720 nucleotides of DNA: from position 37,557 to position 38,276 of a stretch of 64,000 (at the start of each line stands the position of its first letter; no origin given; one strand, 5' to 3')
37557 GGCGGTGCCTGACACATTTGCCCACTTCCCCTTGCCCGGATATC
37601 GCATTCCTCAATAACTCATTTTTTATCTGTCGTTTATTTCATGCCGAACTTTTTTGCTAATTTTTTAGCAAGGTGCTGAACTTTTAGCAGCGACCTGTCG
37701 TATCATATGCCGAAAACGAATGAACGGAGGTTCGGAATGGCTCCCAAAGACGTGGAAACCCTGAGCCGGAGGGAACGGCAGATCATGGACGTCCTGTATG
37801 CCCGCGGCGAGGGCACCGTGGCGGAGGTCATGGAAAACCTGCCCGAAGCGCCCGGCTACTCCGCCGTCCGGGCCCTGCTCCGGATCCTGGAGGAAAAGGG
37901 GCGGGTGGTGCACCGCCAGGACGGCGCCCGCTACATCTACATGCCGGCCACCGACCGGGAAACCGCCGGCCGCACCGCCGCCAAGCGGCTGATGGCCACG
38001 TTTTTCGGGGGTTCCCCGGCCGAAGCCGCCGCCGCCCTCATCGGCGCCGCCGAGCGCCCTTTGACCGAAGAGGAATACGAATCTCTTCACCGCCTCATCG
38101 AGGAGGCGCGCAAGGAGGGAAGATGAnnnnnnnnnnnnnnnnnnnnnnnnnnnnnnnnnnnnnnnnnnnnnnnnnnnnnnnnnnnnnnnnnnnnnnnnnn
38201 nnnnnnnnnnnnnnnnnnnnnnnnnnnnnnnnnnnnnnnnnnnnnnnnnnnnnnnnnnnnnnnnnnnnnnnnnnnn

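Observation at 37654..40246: BlaI-family repressor plus M56 (BlaR1-like) sensor-protease pair whose sensor is not a beta-lactam-binding domain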

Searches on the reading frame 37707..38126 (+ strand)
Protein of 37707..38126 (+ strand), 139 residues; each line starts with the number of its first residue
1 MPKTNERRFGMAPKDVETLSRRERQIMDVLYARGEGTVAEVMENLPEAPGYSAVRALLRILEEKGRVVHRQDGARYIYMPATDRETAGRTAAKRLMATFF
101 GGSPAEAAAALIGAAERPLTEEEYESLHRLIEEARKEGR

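Call 3: search_protein_families(library=pfam, proteins=[window:37707-38126:+], max_evalue=0.1)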
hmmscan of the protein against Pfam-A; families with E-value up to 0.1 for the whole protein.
window:37707-38126:+ (139 aa): 4 families
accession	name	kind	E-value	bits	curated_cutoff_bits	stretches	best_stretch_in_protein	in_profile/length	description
PF03965.22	Penicillinase_R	-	2.3e-23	83.1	22.6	1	19-133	1-115/115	Penicillinase repressor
PF11855.13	DUF3375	-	0.004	16.5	28.6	1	23-74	400-451/474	Protein of unknown function (DUF3375)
PF05589.17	DUF768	-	0.0094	16.5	27.8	0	90-132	30-65/67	Protein of unknown function (DUF768)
PF22880.2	DUF7019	-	0.09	13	22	0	43-123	43-124/212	Family of unknown function (DUF7019)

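Call 4: search_protein_families(library=ncbifam, proteins=[window:37707-38126:+], max_evalue=0.1)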
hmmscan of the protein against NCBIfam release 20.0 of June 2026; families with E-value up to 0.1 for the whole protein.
window:37707-38126:+ (139 aa): 3 families
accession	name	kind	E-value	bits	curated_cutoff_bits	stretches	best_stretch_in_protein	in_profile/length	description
TIGR02698.1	CopY_TcrY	equivalog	6.9e-10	39.3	121.95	1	20-136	3-119/130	CopY/TcrY family copper transport repressor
NF012168.1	BlaI_of_BCL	exception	3.3e-07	30.3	180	1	15-133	2-120/121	penicillinase repressor BlaI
NF033788.1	HTH_metalloreg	subfamily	0.016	15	55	1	24-79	14-67/77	metalloregulator ArsR/SmtB family transcription factor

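Call 15: list_cluster_members(proteins=[P0001, window:37737-38126:+])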
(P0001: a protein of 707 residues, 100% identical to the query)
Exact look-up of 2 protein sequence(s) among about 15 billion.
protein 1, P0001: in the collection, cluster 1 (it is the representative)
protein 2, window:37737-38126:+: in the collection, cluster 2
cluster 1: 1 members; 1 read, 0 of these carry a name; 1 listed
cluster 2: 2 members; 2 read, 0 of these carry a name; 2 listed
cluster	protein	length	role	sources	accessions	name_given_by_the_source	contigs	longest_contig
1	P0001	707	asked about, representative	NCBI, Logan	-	-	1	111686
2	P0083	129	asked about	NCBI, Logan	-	-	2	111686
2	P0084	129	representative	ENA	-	-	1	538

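Call 21: find_homologous_proteins(query=window:37737-38126:+, max_evalue=1e-8)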
Query window:37737-38126:+ (129 aa): 7979 proteins with E <= 1e-8 among 8000 candidates; the best 120 are listed.
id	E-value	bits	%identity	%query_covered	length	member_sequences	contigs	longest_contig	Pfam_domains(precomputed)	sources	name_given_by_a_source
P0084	5.8e-73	260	98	100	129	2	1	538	PF03965.23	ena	-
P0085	1.2e-51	192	73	95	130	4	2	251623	PF03965.23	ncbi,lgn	-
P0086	1.8e-40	156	60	100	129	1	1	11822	PF03965.23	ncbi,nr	ncbi:MAG: BlaI/MecI/CopY family transcriptional regulator [Blastocatellia bacterium]|nr:BlaI/MecI/Co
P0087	4.4e-40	154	63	94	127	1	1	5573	PF03965.23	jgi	jgi:predicted transcriptional regulator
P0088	7.3e-40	154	62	98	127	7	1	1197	PF03965.23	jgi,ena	-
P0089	7.8e-40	154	61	95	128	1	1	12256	PF03965.23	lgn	-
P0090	1.0e-39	153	63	100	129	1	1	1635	PF03965.23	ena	-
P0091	1.2e-39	153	57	100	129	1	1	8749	PF03965.23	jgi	jgi:predicted transcriptional regulator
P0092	1.3e-39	153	60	100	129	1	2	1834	PF03965.23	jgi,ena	-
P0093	1.4e-39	153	58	100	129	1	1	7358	PF03965.23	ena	-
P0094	1.8e-39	152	59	95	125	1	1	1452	PF03965.23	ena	-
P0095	2.1e-39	152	61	98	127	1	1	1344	PF03965.23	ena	-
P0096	2.3e-39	152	59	100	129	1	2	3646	PF03965.23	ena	-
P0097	2.6e-39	152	65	95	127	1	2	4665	PF03965.23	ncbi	-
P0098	2.7e-39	152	58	95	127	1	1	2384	PF03965.23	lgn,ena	-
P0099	2.9e-39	152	62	94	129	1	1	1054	PF03965.23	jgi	-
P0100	3.0e-39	152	63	95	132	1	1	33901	PF03965.23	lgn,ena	-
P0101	3.5e-39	152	60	100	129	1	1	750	PF03965.23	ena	-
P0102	3.6e-39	151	63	95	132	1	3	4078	PF03965.23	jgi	jgi:predicted transcriptional regulator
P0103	3.9e-39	151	63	95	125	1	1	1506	PF03965.23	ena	-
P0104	4.0e-39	151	61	99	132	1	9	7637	PF03965.23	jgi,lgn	jgi:predicted transcriptional regulator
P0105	4.4e-39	151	63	95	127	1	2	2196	PF03965.23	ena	-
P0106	4.4e-39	151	63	94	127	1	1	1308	PF03965.23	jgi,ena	-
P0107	4.7e-39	151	63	94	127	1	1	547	PF03965.23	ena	-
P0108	4.9e-39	151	62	94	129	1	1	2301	PF03965.23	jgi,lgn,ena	-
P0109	5.3e-39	151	59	95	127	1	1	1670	PF03965.23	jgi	jgi:BlaI family transcriptional regulator, penicillinase repressor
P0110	5.6e-39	151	58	100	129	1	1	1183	PF03965.23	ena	-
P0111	6.7e-39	151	58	100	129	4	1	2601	PF03965.23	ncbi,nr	ncbi:MAG: BlaI/MecI/CopY family transcriptional regulator [Planctomycetota bacterium]|nr:BlaI/MecI/C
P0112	6.7e-39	151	60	96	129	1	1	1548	PF03965.23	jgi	jgi:predicted transcriptional regulator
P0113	7.1e-39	151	59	100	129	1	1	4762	PF03965.23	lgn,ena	-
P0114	7.1e-39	151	61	94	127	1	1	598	PF03965.23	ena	-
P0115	7.6e-39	150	59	98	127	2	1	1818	PF03965.23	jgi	jgi:BlaI family transcriptional regulator, penicillinase repressor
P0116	7.7e-39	150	60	94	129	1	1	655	PF03965.23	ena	-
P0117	8.1e-39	150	64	94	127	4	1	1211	PF03965.23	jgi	jgi:BlaI family transcriptional regulator, penicillinase repressor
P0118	8.2e-39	150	62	95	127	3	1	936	PF03965.23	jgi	jgi:BlaI family transcriptional regulator, penicillinase repressor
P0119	8.3e-39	150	60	100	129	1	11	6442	PF03965.23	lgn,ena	-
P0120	8.9e-39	150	61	98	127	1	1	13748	PF03965.23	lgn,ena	-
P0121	9.6e-39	150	60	94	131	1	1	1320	PF03965.23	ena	-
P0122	1.2e-38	150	64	94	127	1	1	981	PF03965.23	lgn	-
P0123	1.2e-38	150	60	95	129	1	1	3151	PF03965.23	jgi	jgi:predicted transcriptional regulator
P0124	1.2e-38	150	57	100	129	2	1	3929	PF03965.23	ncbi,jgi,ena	-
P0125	1.4e-38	150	59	95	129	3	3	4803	PF03965.23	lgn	-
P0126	1.4e-38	150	57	100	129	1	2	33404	PF03965.23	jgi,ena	-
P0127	1.5e-38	150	61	93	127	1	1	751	PF03965.23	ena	-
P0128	1.6e-38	149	60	100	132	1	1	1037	PF03965.23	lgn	-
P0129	1.6e-38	149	61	94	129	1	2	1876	PF03965.23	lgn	-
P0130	1.6e-38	149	60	95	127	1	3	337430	PF03965.23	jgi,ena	jgi:predicted transcriptional regulator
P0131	1.6e-38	149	58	100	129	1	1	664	PF03965.23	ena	-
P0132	1.7e-38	149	59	100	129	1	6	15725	PF03965.23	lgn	-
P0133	1.7e-38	149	62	95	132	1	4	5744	PF03965.23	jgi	jgi:predicted transcriptional regulator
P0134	1.7e-38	149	60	98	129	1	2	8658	PF03965.23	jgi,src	-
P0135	1.8e-38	149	57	100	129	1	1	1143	PF03965.23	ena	-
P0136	1.8e-38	149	63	94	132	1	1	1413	PF03965.23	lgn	-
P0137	1.9e-38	149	59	100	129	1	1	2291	PF03965.23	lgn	-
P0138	1.9e-38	149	59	100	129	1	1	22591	PF03965.23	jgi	jgi:predicted transcriptional regulator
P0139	1.9e-38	149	63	94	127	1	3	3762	PF03965.23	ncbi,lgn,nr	ncbi:MAG TPA: BlaI/MecI/CopY family transcriptional regulator [Candidatus Sulfotelmatobacter sp.]|nr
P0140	2.0e-38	149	59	100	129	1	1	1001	PF03965.23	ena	-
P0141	2.1e-38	149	59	100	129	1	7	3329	PF03965.23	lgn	-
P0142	2.1e-38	149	59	95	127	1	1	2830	PF03965.23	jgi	jgi:BlaI family penicillinase repressor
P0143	2.1e-38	149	60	100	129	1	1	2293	PF03965.23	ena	-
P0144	2.2e-38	149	57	100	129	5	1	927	PF03965.23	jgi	-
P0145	2.3e-38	149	61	95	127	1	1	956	PF03965.23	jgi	jgi:BlaI family penicillinase repressor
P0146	2.3e-38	149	60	94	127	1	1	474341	PF03965.23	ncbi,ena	-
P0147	2.3e-38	149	58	100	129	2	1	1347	PF03965.23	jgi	-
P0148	2.4e-38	149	58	98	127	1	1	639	PF03965.23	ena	-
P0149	2.5e-38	149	57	100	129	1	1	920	PF03965.23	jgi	-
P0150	2.9e-38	149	58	95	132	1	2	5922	PF03965.23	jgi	jgi:BlaI family transcriptional regulator, penicillinase repressor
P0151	2.9e-38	149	62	95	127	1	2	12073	PF03965.23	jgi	jgi:predicted transcriptional regulator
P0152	2.9e-38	149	56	100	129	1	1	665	PF03965.23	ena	-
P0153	3.0e-38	148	59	95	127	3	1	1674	PF03965.23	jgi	jgi:BlaI family penicillinase repressor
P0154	3.2e-38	148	58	100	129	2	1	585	PF03965.23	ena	-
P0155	3.2e-38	148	60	95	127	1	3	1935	PF03965.23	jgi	jgi:predicted transcriptional regulator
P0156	3.2e-38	148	61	95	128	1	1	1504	PF03965.23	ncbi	-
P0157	3.3e-38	148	61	94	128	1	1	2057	PF03965.23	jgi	jgi:BlaI family transcriptional regulator, penicillinase repressor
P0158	3.4e-38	148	62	94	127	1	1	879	PF03965.23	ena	-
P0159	3.4e-38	148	61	94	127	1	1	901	PF03965.23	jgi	jgi:predicted transcriptional regulator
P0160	3.4e-38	148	59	98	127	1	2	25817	PF03965.23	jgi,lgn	-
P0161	3.6e-38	148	62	95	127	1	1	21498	PF03965.23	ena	-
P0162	3.6e-38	148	55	100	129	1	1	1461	PF03965.23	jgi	jgi:BlaI family transcriptional regulator, penicillinase repressor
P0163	3.6e-38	148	61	94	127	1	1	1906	PF03965.23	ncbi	-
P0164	3.8e-38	148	59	95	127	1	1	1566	PF03965.23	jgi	jgi:predicted transcriptional regulator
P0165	4.0e-38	148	56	100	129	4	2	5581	PF03965.23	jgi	jgi:predicted transcriptional regulator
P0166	4.1e-38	148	62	94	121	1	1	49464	PF03965.23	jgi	-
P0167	4.1e-38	148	57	100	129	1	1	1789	PF03965.23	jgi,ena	-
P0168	4.2e-38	148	59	98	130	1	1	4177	PF03965.23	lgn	-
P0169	4.2e-38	148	58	100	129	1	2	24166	PF03965.23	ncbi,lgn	-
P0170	4.4e-38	148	61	92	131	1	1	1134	PF03965.23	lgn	-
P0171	4.4e-38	148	59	95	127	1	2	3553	PF03965.23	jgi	-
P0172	4.6e-38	148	61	94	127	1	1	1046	PF03965.23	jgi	jgi:BlaI family penicillinase repressor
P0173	4.7e-38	148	58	100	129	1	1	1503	PF03965.23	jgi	jgi:predicted transcriptional regulator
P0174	4.7e-38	148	58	100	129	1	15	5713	PF03965.23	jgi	jgi:predicted transcriptional regulator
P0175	4.9e-38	148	53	100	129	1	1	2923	PF03965.23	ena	-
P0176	4.9e-38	148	61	94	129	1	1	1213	PF03965.23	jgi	jgi:predicted transcriptional regulator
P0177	5.0e-38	148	64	94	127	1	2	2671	PF03965.23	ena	-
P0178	5.1e-38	148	61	94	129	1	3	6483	PF03965.23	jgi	jgi:predicted transcriptional regulator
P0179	5.1e-38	148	63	94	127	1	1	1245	PF03965.23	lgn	-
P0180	5.5e-38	148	62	94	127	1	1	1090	PF03965.23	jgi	-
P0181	5.5e-38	148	61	95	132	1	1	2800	PF03965.23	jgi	jgi:predicted transcriptional regulator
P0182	5.7e-38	148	61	95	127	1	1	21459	PF03965.23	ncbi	-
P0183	5.7e-38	148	61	95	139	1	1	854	PF03965.23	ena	-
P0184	5.8e-38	148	60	94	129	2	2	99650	PF03965.23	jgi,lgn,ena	-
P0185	5.8e-38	148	61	95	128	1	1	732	PF03965.23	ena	-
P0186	5.8e-38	148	61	94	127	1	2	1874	PF03965.23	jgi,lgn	-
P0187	6.1e-38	148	60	100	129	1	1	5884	PF03965.23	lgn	-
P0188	6.1e-38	147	59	100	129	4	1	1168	PF03965.23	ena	-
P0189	6.2e-38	147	59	95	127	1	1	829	PF03965.23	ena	-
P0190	6.3e-38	147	59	95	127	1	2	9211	PF03965.23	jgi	jgi:predicted transcriptional regulator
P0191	6.3e-38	147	57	100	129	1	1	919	PF03965.23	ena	-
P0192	6.3e-38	147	60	94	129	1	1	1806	PF03965.23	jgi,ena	jgi:predicted transcriptional regulator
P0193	6.4e-38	147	60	99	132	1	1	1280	PF03965.23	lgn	-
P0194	6.4e-38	147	61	95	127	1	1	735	PF03965.23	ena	-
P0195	6.6e-38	147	55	100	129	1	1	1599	PF03965.23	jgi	jgi:predicted transcriptional regulator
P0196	6.6e-38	147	60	95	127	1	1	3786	PF03965.23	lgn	-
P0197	6.6e-38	147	63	94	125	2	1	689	PF03965.23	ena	-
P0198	7.2e-38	147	62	94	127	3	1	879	PF03965.23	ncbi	-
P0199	7.2e-38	147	58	95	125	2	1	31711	PF03965.23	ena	-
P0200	7.3e-38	147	61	95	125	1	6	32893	PF03965.23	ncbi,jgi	jgi:predicted transcriptional regulator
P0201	7.9e-38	147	59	95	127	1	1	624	PF03965.23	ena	-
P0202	8.0e-38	147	60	95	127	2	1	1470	PF03965.23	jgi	-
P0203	8.2e-38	147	60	100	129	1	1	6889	PF03965.23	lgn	-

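Call 22: find_encoding_contigs(protein=P0085, flank=6000, max_places=3)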
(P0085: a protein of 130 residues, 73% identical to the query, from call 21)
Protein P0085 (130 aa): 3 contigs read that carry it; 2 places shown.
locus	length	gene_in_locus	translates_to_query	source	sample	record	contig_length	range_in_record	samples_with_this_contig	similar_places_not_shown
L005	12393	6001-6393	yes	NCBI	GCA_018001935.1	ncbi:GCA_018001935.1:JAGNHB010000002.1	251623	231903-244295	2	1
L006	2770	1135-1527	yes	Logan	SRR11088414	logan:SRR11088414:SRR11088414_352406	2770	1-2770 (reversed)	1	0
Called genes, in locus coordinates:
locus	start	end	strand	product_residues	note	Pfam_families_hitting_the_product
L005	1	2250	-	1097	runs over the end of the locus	PF08450:SGL (faint), PF23748:Beta-prop_LRRK2 (faint), PF07494:Reg_prop (weak), PF07495:Y_Y_Y, PF00512:HisKA, PF02518:HATPase_c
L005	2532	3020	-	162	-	PF00226:DnaJ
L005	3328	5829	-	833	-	PF02129:Peptidase_S15, PF08530:PepX_C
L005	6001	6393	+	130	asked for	PF03965:Penicillinase_R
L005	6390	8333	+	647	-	-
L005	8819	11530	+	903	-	PF00270:DEAD (weak), PF00271:Helicase_C, PF22590:Cas3-like_C_2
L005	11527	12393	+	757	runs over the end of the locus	-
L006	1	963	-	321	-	?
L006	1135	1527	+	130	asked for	PF03965:Penicillinase_R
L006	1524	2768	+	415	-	?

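Call 24: find_encoding_contigs(protein=P0086, flank=5000, max_places=2)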
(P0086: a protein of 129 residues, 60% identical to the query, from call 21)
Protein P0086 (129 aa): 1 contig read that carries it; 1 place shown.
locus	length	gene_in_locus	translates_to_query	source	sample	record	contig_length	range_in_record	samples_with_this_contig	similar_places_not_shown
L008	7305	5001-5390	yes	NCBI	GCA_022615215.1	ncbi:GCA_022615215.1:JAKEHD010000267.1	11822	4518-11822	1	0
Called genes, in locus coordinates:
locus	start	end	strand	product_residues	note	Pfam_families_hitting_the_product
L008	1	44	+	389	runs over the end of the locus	PF00144:Beta-lactamase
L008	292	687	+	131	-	PF03965:Penicillinase_R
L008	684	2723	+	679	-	PF05569:Peptidase_M56, PF01435:Peptidase_M48 (weak), PF03130:HEAT_PBS (faint), PF02985:HEAT (faint), PF12717:Cnd1 (faint), PF00514:Arm (weak), PF13513:HEAT_EZ (weak), PF13646:HEAT_2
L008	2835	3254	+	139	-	PF00578:AhpC-TSA, PF08534:Redoxin, PF13905:Thioredoxin_8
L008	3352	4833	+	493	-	PF00561:Abhydrolase_1, PF08386:Abhydrolase_4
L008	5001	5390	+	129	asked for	PF03965:Penicillinase_R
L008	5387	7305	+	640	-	PF05569:Peptidase_M56, PF12717:Cnd1 (faint), PF13513:HEAT_EZ (faint), PF13646:HEAT_2, PF25786:HEAT_GCN1_C (faint), PF13646:HEAT_2, PF03130:HEAT_PBS (weak), PF13646:HEAT_2, +2 more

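Call 43: find_encoding_contigs(protein=P0130, flank=4000, max_places=2)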
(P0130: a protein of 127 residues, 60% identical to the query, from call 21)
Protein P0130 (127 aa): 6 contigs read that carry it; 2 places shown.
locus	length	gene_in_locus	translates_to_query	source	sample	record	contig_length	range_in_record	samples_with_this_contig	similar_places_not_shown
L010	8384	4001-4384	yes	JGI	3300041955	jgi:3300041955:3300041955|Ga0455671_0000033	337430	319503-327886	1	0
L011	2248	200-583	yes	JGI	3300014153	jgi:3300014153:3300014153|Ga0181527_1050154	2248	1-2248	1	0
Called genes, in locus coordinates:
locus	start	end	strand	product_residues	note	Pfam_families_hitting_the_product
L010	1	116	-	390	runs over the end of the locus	PF02606:LpxK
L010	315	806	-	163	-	-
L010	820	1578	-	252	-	PF00005:ABC_tran, PF02463:SMC_N (faint)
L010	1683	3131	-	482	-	PF19295:SufBD_N, PF01458:SUFBD_core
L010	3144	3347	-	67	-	-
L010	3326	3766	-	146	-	PF01475:FUR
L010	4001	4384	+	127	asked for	PF03965:Penicillinase_R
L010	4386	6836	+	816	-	PF05569:Peptidase_M56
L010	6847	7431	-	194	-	PF00398:RrnaAD (weak), PF13649:Methyltransf_25 (weak)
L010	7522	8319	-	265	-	PF21033:RMD1-3 (weak)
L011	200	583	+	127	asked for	PF03965:Penicillinase_R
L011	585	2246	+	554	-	?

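Call 44: find_encoding_contigs(protein=P0146, flank=4000, max_places=2)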
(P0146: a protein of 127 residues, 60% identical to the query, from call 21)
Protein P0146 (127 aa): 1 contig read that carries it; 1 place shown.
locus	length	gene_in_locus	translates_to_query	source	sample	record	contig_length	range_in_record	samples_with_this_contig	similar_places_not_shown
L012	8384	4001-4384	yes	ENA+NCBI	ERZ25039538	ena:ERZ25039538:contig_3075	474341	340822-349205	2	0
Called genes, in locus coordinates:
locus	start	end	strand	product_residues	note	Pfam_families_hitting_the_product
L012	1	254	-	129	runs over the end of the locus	PF00005:ABC_tran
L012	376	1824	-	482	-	PF19295:SufBD_N, PF01458:SUFBD_core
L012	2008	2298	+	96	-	-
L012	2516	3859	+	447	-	-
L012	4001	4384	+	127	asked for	PF03965:Penicillinase_R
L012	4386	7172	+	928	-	PF05569:Peptidase_M56, PF22599:SecDF_P1_head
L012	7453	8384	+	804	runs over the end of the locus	PF00512:HisKA, PF02518:HATPase_c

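Call 45: find_encoding_contigs(protein=P0100, flank=4000, max_places=2)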
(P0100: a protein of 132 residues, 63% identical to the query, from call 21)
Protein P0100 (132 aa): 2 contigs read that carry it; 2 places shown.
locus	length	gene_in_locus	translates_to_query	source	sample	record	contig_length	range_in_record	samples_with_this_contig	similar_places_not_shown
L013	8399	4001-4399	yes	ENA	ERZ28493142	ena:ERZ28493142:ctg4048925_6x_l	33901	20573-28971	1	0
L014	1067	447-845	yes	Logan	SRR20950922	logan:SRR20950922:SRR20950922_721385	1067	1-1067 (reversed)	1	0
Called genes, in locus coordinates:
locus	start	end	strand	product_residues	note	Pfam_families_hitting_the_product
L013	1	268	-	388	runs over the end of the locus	PF12625:Arabinose_bd, PF00165:HTH_AraC (faint), PF12833:HTH_18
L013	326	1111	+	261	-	-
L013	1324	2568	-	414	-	PF13784:Fic_N, PF02661:Fic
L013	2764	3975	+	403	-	-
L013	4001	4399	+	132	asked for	PF03965:Penicillinase_R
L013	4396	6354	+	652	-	PF05569:Peptidase_M56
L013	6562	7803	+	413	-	PF00487:FA_desaturase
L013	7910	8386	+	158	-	-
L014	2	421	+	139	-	?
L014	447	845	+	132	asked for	PF03965:Penicillinase_R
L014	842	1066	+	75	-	?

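Call 46: find_encoding_contigs(protein=P0184, flank=4000, max_places=2)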
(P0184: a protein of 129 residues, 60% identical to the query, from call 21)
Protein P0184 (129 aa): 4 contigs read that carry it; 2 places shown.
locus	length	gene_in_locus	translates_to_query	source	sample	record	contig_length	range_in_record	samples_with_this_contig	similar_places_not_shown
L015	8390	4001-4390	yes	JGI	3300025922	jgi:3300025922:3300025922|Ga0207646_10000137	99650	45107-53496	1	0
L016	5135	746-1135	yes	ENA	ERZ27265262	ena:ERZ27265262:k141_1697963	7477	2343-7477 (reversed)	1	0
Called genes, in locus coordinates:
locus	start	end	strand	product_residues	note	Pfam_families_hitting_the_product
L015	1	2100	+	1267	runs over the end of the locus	PF02384:N6_Mtase, PF20473:MmeI_Mtase, PF07669:Eco57I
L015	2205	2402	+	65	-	PF15919:HicB_lk_antitox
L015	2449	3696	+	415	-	PF05167:DUF711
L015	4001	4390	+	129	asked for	PF03965:Penicillinase_R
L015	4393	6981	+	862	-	PF05569:Peptidase_M56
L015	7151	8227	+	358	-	-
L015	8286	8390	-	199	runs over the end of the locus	PF00072:Response_reg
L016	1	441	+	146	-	?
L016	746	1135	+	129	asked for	PF03965:Penicillinase_R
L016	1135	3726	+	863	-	PF05569:Peptidase_M56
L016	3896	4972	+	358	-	-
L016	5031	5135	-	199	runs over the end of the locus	PF00072:Response_reg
